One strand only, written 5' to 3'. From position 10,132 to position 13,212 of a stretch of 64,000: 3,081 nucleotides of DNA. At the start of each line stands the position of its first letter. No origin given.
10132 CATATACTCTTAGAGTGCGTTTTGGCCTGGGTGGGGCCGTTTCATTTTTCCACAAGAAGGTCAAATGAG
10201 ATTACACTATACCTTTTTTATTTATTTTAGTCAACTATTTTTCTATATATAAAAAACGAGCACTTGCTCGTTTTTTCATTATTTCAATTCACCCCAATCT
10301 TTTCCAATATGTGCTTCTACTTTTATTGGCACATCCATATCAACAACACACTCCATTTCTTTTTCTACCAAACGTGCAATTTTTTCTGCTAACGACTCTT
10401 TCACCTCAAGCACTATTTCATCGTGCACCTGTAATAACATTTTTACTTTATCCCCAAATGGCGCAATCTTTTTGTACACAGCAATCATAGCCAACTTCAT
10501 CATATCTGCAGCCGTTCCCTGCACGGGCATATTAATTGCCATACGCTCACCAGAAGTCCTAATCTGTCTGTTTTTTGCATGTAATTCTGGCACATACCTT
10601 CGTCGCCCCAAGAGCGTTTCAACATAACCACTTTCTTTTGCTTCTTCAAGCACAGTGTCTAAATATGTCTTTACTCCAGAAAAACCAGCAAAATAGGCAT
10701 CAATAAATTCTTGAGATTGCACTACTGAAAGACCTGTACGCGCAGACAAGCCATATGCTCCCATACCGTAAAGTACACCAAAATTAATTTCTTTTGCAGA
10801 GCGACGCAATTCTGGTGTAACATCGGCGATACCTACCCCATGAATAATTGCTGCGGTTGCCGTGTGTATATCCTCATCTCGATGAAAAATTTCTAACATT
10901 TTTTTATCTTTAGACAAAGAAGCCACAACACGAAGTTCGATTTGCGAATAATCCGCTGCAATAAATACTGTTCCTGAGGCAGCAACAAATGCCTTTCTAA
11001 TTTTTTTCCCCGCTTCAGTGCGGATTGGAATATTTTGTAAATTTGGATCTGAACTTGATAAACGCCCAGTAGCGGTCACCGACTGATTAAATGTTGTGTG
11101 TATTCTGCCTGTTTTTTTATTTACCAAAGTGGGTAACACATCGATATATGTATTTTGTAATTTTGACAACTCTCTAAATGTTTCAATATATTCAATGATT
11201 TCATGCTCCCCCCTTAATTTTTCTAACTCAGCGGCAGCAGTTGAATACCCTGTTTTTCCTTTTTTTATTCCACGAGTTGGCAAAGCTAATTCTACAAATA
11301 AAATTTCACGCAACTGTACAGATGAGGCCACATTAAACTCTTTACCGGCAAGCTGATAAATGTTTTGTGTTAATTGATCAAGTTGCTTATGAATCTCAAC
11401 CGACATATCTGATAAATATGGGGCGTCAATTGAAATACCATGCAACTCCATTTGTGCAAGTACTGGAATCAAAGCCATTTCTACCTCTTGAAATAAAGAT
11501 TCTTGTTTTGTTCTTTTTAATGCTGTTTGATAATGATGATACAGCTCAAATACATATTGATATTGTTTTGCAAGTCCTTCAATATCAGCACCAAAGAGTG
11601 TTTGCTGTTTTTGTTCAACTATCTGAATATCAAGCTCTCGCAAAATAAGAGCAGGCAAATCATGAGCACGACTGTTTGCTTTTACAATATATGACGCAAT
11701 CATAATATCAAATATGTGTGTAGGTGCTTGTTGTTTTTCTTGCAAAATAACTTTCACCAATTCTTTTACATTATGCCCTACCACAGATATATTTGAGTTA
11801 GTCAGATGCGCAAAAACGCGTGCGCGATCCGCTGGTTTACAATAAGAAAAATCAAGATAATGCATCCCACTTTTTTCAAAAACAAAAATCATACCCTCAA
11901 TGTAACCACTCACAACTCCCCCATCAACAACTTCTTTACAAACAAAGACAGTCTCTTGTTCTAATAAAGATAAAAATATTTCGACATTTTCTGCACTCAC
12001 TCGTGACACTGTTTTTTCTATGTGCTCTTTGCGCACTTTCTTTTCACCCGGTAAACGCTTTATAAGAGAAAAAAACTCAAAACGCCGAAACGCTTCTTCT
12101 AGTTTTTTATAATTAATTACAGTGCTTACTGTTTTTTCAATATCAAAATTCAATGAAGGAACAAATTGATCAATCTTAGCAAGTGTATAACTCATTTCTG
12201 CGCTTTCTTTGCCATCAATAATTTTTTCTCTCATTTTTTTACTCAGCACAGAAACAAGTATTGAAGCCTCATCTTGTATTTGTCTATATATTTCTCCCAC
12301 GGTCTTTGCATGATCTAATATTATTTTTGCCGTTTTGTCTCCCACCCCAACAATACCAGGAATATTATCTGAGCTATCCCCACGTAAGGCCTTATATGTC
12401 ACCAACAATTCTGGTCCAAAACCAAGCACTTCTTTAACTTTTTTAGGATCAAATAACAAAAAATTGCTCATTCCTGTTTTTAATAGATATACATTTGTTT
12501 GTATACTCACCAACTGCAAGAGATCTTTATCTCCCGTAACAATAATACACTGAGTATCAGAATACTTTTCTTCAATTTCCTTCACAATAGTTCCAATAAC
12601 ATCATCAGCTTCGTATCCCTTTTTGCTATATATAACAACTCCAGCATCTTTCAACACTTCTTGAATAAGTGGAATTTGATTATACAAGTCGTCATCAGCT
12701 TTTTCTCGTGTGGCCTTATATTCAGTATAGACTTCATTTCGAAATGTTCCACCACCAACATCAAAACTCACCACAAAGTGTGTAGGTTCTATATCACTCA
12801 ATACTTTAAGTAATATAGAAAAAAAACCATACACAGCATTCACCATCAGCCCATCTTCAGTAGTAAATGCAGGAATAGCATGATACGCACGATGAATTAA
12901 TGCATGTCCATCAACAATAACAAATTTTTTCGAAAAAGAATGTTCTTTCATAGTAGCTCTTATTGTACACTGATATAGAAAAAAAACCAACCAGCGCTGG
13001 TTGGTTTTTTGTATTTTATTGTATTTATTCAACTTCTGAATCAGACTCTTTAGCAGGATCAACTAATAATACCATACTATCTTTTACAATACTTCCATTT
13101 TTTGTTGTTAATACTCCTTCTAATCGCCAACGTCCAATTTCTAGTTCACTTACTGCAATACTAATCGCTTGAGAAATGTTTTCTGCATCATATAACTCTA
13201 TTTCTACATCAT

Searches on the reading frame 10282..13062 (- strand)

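Call 86: search_protein_families(library=pfam, proteins=[window:10282-13062:-], max_evalue=0.001)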
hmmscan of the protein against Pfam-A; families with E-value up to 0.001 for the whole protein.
window:10282-13062:- (927 aa): 5 families
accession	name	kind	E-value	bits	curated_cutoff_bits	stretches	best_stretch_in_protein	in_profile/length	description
PF00476.26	DNA_pol_A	-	6.7e-153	509.6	34.3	1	549-925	3-381/381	DNA polymerase family A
PF02739.22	5_3_exonuc_N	-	5.2e-54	182.8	34.3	1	46-213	1-163/164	5'-3' exonuclease, N-terminal resolvase-like domain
PF01367.25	5_3_exonuc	-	1.4e-21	77.2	40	1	217-311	3-89/97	5'-3' exonuclease, C-terminal SAM fold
PF01612.26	DNA_pol_A_exo1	-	1e-05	25.8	23.6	1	419-486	71-137/173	3'-5' exonuclease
PF22619.2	DNA_polI_exo1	-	0.00063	20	27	0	415-484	39-107/140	DNA polymerase I, ribonuclease H-like domain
